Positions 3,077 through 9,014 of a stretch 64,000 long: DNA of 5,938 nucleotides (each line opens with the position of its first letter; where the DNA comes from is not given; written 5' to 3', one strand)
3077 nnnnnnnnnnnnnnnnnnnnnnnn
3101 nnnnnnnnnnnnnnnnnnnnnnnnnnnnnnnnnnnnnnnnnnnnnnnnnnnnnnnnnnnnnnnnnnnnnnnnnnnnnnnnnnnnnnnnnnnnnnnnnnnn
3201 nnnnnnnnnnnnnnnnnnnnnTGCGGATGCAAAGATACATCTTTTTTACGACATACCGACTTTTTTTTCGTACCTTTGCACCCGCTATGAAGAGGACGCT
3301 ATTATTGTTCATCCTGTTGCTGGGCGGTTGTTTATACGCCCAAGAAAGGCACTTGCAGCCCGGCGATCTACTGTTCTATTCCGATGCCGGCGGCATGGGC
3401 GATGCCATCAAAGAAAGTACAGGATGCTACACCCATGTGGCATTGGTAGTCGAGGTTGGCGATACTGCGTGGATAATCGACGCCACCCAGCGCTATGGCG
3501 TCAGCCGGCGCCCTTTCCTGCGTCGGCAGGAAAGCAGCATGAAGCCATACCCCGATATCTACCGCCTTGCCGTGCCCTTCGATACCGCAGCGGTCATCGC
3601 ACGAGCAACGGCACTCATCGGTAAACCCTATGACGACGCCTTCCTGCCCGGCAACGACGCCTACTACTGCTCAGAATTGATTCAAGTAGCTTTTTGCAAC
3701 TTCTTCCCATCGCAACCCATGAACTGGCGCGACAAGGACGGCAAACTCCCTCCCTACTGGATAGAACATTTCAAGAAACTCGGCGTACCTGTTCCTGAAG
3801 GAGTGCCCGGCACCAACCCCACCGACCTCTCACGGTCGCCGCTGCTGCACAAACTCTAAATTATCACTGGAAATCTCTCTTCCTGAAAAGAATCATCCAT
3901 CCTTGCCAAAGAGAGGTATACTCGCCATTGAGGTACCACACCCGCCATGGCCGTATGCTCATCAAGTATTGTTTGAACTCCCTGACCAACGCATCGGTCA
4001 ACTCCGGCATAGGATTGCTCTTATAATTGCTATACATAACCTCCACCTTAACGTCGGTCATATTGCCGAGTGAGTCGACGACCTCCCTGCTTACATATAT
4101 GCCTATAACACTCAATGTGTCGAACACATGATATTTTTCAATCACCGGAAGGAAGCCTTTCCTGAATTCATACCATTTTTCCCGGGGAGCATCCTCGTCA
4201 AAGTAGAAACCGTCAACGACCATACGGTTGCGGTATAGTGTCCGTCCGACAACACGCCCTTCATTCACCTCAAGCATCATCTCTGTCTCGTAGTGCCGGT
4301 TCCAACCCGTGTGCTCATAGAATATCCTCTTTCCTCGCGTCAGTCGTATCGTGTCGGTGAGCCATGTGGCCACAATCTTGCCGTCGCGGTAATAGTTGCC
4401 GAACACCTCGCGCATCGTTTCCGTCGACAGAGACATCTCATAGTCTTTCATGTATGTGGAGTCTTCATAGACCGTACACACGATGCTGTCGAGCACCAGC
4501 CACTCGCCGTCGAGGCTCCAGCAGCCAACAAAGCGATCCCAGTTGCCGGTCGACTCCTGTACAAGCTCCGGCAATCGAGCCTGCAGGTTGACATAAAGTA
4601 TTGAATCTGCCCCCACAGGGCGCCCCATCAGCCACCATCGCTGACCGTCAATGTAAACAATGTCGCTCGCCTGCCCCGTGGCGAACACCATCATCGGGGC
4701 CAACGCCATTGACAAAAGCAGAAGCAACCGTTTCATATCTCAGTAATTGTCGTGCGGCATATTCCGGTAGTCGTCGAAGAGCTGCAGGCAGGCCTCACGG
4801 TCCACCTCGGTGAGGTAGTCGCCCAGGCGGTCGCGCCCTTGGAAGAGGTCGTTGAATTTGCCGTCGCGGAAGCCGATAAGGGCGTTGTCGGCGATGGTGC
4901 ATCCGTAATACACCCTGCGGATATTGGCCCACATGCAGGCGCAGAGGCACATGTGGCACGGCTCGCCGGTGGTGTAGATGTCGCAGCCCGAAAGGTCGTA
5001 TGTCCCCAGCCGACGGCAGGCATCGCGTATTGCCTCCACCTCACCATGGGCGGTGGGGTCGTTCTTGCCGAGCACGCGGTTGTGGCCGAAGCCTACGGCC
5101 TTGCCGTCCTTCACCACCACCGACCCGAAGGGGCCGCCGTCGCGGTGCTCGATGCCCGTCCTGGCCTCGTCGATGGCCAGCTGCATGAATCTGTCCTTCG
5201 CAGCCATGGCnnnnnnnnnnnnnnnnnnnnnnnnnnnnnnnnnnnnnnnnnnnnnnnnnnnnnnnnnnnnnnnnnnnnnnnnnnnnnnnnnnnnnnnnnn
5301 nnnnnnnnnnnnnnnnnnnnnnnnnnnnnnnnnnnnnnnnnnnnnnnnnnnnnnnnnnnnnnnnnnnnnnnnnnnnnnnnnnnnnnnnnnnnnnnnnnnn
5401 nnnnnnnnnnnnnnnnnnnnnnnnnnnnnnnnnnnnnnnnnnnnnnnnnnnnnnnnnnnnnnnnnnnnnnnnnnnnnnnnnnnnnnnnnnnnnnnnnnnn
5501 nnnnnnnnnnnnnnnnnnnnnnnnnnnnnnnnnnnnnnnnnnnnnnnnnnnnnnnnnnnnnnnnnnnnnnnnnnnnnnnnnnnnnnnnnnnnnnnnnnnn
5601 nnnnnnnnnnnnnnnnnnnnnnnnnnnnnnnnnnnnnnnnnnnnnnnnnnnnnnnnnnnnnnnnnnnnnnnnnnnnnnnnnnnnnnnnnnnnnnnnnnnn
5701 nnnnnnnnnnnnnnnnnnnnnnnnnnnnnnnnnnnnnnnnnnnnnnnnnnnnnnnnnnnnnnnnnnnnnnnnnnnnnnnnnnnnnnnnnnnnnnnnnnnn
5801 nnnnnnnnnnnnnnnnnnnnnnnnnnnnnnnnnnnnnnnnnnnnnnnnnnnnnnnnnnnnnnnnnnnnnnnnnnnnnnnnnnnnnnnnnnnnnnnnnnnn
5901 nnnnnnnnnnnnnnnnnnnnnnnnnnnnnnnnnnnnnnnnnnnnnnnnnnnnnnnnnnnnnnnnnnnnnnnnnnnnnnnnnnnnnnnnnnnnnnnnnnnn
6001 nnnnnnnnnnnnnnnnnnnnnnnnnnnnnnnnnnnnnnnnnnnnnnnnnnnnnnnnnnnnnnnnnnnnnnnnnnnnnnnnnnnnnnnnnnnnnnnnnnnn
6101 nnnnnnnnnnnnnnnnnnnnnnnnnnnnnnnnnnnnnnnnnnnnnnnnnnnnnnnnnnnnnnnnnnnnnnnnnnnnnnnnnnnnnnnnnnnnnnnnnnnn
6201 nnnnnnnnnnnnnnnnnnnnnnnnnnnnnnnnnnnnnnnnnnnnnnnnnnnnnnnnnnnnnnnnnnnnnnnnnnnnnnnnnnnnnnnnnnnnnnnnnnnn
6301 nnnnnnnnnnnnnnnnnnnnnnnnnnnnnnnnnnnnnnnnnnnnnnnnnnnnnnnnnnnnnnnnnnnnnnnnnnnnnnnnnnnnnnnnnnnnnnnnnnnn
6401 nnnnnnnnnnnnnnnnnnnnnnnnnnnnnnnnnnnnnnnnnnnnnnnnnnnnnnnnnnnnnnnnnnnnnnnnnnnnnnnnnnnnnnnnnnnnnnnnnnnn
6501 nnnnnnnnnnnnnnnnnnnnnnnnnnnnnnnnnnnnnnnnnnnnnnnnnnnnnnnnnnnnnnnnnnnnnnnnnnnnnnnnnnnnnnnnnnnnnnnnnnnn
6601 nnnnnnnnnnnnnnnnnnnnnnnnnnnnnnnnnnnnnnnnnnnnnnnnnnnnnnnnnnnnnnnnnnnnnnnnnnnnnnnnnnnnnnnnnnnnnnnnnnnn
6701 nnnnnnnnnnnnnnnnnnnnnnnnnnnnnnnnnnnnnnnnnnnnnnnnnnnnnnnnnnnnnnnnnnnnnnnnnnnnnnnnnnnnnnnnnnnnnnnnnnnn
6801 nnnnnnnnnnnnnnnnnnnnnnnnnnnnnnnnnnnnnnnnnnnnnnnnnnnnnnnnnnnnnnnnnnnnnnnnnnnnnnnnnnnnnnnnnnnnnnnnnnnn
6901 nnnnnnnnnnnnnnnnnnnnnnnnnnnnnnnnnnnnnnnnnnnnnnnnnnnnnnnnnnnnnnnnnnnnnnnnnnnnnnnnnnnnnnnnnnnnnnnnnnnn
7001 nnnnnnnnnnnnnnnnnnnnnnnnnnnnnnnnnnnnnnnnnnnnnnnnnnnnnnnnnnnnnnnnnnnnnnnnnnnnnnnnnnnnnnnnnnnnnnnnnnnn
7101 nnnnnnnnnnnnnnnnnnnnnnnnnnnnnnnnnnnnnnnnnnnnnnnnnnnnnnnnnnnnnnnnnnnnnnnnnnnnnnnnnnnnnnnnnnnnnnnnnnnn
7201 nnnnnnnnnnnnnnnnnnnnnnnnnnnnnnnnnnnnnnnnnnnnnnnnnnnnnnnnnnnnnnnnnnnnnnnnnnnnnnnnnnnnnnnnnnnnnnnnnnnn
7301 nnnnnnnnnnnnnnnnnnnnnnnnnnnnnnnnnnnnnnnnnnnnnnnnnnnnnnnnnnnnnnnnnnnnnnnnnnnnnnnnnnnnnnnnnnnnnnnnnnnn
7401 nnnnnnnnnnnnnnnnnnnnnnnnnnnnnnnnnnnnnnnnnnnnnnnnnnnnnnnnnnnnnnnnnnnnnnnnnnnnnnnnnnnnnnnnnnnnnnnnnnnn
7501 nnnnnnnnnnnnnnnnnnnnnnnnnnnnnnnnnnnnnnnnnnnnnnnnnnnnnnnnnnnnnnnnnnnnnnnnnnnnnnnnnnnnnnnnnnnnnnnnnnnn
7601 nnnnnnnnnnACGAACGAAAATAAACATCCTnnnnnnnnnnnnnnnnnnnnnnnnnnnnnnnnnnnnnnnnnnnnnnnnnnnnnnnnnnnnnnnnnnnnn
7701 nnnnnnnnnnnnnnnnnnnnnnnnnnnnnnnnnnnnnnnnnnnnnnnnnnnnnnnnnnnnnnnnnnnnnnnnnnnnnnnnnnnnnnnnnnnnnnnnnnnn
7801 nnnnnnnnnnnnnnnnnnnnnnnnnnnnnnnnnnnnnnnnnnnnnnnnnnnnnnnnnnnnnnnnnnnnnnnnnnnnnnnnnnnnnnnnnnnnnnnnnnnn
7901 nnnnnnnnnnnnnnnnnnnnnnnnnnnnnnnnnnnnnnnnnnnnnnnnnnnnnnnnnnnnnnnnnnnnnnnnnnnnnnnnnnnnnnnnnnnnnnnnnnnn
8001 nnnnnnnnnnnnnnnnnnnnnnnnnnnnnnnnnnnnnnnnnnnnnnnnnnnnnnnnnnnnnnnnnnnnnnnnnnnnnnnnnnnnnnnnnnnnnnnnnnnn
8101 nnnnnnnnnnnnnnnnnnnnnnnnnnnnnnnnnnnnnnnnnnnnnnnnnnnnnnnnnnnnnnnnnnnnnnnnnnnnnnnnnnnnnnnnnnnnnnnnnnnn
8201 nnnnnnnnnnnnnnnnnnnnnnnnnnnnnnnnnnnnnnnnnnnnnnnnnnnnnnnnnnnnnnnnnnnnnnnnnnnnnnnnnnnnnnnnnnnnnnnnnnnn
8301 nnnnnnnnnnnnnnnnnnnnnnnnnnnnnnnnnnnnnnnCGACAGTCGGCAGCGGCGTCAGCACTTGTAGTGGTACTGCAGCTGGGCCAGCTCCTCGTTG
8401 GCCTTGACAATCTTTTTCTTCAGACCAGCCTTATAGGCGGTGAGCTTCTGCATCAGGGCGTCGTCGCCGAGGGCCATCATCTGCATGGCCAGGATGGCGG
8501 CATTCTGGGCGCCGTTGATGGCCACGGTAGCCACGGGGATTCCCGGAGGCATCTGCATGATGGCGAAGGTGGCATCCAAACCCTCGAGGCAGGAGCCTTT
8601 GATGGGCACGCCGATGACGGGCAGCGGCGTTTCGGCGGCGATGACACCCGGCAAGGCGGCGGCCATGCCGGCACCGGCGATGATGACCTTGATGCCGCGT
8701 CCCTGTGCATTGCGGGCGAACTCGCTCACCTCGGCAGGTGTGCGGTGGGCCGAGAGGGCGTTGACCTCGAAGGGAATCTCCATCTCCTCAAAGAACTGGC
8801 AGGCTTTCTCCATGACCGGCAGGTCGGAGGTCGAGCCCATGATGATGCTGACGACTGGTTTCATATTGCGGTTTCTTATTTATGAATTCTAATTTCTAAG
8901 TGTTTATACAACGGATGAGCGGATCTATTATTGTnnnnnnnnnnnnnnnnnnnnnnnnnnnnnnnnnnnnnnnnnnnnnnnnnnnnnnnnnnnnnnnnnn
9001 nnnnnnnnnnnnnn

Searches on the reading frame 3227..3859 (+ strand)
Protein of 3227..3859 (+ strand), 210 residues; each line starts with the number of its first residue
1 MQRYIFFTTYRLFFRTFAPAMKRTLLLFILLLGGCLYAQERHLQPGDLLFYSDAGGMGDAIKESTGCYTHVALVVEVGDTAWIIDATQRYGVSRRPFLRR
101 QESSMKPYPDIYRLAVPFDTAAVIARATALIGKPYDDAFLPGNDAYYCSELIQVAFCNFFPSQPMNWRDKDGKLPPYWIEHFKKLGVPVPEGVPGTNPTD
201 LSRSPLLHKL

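Call 56: search_protein_families(library=pfam, proteins=[window:3227-3859:+])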
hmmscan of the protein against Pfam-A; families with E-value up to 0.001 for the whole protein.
window:3227-3859:+ (210 aa): 1 family
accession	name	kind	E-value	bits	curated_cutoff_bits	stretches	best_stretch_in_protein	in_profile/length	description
PF05708.18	Peptidase_C92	-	3.2e-14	53.8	27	1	43-209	2-164/166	Permuted papain-like amidase enzyme, YaeF/YiiX, C92 family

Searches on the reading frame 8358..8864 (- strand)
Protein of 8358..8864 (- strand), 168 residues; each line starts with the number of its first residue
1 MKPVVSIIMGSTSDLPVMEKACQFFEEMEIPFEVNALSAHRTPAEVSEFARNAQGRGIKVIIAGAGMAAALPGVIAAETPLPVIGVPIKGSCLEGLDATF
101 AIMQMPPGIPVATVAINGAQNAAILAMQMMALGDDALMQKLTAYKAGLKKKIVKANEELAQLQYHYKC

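Call 56: search_protein_families(library=pfam, proteins=[window:8358-8864:-])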
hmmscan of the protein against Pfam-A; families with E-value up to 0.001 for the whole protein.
window:8358-8864:- (168 aa): 1 family
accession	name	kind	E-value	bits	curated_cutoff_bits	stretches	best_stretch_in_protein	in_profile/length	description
PF00731.26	AIRC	-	1.4e-60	203.6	30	1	5-150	2-147/148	AIR carboxylase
